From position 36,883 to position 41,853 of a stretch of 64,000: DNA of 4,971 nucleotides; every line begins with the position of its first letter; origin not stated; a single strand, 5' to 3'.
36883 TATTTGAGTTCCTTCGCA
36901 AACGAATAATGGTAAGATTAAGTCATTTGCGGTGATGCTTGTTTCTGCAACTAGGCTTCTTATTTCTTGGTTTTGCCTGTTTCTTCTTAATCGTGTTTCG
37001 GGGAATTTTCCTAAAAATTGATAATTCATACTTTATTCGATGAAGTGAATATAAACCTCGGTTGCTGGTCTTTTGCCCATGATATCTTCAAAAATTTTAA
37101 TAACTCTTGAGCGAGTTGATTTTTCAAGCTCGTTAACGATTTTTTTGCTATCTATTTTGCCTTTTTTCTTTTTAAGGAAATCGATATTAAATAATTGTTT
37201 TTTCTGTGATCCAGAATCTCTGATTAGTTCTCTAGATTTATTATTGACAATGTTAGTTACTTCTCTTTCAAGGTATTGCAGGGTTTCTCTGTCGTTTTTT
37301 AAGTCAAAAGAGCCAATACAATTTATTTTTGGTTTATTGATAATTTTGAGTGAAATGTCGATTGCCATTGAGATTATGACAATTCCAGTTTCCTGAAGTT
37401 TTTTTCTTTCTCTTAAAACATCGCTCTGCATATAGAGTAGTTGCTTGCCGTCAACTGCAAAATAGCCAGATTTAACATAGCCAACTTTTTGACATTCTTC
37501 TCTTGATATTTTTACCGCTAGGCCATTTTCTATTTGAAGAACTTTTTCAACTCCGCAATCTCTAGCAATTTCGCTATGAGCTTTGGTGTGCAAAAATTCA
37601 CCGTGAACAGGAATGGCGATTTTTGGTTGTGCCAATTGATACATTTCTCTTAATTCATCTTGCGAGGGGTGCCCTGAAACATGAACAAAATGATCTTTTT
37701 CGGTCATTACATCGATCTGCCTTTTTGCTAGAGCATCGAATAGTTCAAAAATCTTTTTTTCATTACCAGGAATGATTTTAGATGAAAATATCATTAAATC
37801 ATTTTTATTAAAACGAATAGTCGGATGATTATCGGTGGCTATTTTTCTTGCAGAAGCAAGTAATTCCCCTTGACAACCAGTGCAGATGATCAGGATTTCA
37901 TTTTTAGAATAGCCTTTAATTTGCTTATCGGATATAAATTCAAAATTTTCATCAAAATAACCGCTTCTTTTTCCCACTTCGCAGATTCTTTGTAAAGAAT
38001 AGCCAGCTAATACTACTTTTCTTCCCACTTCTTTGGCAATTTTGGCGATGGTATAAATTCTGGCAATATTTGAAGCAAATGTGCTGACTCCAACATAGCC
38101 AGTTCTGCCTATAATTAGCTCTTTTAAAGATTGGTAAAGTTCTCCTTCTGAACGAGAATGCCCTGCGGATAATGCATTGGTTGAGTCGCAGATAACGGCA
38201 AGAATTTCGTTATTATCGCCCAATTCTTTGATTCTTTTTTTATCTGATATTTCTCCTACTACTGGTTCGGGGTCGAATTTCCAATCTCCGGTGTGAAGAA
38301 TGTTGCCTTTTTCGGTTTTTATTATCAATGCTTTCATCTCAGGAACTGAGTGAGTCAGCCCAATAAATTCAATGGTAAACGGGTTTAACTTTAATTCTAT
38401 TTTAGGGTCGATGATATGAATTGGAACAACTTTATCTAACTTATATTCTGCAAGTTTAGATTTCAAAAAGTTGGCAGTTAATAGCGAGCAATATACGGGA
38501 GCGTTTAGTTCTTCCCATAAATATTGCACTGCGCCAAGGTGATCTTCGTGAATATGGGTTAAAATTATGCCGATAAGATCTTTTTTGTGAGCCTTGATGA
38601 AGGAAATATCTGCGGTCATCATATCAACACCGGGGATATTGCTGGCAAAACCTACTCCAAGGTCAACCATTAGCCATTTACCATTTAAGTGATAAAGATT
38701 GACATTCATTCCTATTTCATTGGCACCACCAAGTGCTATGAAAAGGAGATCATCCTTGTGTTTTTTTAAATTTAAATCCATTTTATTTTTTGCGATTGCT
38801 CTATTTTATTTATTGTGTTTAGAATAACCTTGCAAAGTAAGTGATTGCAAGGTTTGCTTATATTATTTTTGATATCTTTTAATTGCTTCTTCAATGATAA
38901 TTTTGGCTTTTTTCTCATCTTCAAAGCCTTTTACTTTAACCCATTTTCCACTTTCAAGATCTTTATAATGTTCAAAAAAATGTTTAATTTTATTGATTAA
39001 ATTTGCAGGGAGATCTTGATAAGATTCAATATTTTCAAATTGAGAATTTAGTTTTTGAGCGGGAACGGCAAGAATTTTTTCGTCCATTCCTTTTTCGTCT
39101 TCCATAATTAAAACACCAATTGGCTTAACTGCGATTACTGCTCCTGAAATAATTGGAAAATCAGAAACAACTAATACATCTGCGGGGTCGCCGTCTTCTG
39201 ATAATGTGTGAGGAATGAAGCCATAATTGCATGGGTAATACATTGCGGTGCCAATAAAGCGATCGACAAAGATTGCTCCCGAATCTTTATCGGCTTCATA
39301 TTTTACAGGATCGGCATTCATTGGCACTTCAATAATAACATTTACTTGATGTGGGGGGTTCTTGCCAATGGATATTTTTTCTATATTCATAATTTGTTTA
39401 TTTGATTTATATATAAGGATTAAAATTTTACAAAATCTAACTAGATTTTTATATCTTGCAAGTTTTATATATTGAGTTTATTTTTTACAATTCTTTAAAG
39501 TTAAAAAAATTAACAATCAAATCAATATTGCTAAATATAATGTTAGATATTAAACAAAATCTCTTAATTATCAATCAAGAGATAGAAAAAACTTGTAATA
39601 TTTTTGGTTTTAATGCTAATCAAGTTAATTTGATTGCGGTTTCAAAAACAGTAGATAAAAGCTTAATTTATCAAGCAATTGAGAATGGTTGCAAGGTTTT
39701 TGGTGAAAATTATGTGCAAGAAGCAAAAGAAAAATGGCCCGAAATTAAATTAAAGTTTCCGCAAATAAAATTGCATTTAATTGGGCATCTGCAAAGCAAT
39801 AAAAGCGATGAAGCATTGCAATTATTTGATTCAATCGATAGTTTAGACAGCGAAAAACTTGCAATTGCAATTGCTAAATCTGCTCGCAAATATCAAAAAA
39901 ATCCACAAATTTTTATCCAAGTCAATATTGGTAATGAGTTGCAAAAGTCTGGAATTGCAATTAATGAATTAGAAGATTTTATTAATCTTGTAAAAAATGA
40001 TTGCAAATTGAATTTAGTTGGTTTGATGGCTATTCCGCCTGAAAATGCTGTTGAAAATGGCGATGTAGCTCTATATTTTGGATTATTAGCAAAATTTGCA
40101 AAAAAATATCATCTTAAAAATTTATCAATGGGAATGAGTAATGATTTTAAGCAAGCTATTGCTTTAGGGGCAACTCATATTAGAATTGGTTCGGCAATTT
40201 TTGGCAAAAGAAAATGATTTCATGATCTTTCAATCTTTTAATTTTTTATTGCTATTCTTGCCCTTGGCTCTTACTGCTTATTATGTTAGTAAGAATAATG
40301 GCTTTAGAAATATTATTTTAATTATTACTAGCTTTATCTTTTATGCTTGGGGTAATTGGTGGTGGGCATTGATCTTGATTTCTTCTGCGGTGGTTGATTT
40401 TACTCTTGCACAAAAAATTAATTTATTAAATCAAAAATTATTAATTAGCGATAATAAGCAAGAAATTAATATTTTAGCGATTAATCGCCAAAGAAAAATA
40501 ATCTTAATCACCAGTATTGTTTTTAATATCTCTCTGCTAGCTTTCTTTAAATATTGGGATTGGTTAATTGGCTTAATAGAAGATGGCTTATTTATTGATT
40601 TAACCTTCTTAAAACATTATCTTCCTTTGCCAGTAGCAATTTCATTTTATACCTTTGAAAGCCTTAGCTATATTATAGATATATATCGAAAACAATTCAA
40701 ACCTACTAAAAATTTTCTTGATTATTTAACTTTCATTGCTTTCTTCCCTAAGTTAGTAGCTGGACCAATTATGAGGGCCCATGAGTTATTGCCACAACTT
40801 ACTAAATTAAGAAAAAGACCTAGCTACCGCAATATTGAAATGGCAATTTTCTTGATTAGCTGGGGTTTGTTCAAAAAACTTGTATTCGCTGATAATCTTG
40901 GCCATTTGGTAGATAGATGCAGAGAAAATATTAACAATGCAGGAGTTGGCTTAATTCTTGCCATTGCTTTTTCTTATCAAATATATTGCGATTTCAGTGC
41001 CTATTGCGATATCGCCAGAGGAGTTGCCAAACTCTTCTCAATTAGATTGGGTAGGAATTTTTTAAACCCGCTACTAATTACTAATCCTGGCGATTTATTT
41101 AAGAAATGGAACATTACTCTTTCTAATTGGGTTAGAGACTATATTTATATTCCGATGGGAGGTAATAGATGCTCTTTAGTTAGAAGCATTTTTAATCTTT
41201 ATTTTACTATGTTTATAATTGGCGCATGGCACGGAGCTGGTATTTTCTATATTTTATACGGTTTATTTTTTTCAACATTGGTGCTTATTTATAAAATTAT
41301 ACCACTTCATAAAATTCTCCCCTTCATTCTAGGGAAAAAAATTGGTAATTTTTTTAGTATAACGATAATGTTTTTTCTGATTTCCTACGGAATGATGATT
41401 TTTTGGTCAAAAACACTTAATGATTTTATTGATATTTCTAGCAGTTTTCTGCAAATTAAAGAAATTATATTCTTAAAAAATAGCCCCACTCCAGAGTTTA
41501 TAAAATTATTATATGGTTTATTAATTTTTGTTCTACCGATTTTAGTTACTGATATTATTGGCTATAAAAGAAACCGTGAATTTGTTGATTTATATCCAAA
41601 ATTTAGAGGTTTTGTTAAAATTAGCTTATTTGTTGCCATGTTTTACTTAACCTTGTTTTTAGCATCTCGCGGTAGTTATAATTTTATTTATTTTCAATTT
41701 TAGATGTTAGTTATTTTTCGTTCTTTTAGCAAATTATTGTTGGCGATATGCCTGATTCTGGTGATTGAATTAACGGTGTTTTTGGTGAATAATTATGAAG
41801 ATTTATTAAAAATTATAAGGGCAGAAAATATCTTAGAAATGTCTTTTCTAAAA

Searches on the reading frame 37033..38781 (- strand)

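Call 20: search_protein_families(library=pfam, proteins=[window:37033-38781:-], max_evalue=0.00001)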
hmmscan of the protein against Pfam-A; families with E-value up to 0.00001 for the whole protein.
window:37033-38781:- (582 aa): 5 families
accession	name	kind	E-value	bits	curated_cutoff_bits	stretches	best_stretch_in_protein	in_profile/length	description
PF22505.1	RNase_J_b_CASP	-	6.1e-34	117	27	1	230-351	4-126/126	Ribonuclease J, beta-CASP domain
PF00753.33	Lactamase_B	-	5.8e-11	43.1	22.7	1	26-171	7-154/196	Metallo-beta-lactamase superfamily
PF07521.17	RMMBL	-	1.3e-09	38.4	21.6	1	356-406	2-52/63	Zn-dependent metallo-hydrolase RNA specificity domain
PF12706.13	Lactamase_B_2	-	2.9e-09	37.2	27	1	66-171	28-147/200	Beta-lactamase superfamily domain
PF17770.6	RNase_J_C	-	1.9e-08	35.7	23.8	1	455-530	1-77/102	Ribonuclease J C-terminal domain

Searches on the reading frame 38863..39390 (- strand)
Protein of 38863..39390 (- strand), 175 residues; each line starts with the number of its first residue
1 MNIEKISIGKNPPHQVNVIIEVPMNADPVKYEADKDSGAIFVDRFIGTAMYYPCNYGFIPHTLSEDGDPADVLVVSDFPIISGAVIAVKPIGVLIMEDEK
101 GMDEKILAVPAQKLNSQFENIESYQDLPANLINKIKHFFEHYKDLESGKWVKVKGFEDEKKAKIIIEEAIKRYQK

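Call 20: search_protein_families(library=pfam, proteins=[window:38863-39390:-], max_evalue=0.00001)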
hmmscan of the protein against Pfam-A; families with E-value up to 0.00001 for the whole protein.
window:38863-39390:- (175 aa): 1 family
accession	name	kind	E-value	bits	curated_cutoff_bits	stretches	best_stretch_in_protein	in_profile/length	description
PF00719.24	Pyrophosphatase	-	1.1e-57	194.6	23.5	1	18-174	1-153/153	Inorganic pyrophosphatase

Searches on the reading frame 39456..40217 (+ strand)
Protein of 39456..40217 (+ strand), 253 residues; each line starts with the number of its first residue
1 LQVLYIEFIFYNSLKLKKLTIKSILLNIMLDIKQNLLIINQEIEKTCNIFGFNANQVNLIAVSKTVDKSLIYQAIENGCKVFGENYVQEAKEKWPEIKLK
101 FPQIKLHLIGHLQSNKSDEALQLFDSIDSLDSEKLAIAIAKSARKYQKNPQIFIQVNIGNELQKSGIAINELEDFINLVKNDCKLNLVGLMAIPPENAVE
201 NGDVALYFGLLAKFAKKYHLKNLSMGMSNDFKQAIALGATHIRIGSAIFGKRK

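Call 20: search_protein_families(library=pfam, proteins=[window:39456-40217:+], max_evalue=0.00001)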
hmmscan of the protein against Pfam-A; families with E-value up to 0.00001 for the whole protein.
window:39456-40217:+ (253 aa): 1 family
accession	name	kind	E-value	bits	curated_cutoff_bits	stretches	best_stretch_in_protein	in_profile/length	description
PF01168.26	Ala_racemase_N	-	4.1e-15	56.5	24.1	1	56-251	20-218/220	Alanine racemase, N-terminal domain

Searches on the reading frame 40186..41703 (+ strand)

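Call 20: search_protein_families(library=pfam, proteins=[window:40186-41703:+], max_evalue=0.00001)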
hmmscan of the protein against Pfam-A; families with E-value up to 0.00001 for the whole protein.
window:40186-41703:+ (505 aa): 1 family
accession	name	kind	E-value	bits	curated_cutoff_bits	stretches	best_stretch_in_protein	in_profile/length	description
PF03062.24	MBOAT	-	4.5e-20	72.6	27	1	176-404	80-333/337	MBOAT, membrane-bound O-acyltransferase family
